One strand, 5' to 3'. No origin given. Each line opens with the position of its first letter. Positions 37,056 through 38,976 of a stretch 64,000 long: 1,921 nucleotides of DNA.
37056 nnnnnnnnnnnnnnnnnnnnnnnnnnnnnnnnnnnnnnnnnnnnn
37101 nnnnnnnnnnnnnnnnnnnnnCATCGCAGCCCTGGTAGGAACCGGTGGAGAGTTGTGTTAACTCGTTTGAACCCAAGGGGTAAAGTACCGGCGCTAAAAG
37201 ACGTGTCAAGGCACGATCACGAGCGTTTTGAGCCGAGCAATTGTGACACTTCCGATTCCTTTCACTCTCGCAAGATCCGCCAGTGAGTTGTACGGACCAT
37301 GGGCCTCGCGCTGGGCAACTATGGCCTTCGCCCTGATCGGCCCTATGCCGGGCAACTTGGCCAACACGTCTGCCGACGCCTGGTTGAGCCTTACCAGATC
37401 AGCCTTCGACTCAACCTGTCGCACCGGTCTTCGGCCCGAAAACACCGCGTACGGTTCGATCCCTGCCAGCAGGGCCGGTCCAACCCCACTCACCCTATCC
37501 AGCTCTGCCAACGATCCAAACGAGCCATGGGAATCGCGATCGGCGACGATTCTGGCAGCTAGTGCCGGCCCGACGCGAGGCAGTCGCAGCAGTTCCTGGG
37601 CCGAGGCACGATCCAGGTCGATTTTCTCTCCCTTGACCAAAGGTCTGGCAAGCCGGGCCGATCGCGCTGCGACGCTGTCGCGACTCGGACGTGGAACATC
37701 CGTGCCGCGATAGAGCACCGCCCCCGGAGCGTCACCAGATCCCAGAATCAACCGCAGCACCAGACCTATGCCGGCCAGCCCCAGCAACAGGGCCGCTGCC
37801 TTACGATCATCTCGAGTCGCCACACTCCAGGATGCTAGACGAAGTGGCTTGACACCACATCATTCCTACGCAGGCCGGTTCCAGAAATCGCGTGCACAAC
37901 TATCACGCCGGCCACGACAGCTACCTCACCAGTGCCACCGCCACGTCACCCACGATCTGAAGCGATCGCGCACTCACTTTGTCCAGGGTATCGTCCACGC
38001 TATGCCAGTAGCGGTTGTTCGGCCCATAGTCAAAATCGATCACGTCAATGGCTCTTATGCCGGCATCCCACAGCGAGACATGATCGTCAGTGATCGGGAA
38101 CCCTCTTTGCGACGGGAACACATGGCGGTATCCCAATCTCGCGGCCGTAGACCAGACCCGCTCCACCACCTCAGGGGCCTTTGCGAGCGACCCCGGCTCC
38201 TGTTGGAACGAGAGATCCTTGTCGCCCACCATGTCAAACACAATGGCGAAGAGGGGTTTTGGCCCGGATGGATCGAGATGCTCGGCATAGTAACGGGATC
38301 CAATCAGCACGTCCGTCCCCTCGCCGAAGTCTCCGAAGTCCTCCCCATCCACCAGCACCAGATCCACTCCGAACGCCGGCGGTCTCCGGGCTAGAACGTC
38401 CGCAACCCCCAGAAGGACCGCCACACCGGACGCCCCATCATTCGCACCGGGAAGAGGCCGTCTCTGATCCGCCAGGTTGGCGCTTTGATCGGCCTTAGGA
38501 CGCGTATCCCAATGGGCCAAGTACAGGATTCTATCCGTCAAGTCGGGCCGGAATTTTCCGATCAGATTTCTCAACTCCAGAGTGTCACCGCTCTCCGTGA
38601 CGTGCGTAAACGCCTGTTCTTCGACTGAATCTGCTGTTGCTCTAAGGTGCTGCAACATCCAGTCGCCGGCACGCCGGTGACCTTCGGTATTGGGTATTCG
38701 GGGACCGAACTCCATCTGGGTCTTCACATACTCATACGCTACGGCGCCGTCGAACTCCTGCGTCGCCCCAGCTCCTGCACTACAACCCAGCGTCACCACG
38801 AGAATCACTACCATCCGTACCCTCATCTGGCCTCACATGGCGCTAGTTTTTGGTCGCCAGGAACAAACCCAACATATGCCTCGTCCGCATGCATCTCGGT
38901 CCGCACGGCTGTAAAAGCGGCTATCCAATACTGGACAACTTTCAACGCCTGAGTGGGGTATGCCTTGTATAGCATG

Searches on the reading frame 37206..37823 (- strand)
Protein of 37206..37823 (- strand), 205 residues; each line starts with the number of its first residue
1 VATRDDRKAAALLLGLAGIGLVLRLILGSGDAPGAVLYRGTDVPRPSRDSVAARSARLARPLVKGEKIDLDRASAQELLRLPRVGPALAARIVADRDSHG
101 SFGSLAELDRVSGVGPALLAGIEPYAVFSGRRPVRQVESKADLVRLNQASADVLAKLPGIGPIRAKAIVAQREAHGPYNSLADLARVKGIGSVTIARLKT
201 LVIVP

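Call 23: search_protein_families(library=pfam, proteins=[window:37206-37823:-], max_evalue=0.001)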
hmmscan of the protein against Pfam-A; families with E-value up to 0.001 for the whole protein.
window:37206-37823:- (205 aa): 9 families
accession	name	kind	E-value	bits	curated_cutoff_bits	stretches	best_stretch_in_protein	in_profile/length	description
PF12836.13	HHH_3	-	1.3e-35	121.8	27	2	140-200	2-62/65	Helix-hairpin-helix motif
PF00633.29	HHH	-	8.1e-13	47.9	24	1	143-169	2-28/30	Helix-hairpin-helix motif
PF14520.12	HHH_5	-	1e-09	39.2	27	0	137-171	23-54/57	Helix-hairpin-helix domain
PF14579.12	HHH_6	-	1.4e-07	32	25.6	1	154-201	27-74/90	Helix-hairpin-helix motif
PF03934.19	T2SSK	-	2.1e-07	31.7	24.2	1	147-193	4-50/63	Type II secretion system (T2SS), protein K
PF12826.13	HHH_2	-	1.1e-06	29.2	27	0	142-169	25-52/64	Helix-hairpin-helix motif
PF06514.17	PsbU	-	2.9e-06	27.6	24.5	0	139-191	10-58/93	Photosystem II 12 kDa extrinsic protein (PsbU)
PF14716.13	HHH_8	-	6.7e-06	26.8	30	0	68-93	40-65/73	Helix-hairpin-helix domain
PF02371.22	Transposase_20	-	0.00022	22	21.3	0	152-171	2-21/87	Transposase IS116/IS110/IS902 family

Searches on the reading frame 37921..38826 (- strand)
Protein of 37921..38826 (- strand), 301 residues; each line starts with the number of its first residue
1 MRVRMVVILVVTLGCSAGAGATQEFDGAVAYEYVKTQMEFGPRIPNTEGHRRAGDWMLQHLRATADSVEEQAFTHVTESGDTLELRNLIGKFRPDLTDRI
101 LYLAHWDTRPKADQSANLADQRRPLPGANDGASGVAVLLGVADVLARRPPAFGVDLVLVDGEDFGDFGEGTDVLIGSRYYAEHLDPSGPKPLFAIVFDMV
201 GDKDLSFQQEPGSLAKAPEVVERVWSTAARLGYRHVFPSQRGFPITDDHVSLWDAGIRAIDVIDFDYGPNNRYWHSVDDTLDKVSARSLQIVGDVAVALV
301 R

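Call 23: search_protein_families(library=pfam, proteins=[window:37921-38826:-], max_evalue=0.001)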
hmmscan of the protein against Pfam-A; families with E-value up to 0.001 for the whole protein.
window:37921-38826:- (301 aa): 1 family
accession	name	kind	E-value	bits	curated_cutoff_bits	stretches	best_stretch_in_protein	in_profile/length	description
PF04389.22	Peptidase_M28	-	1.1e-30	107.2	21.3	1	87-299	1-192/193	Peptidase family M28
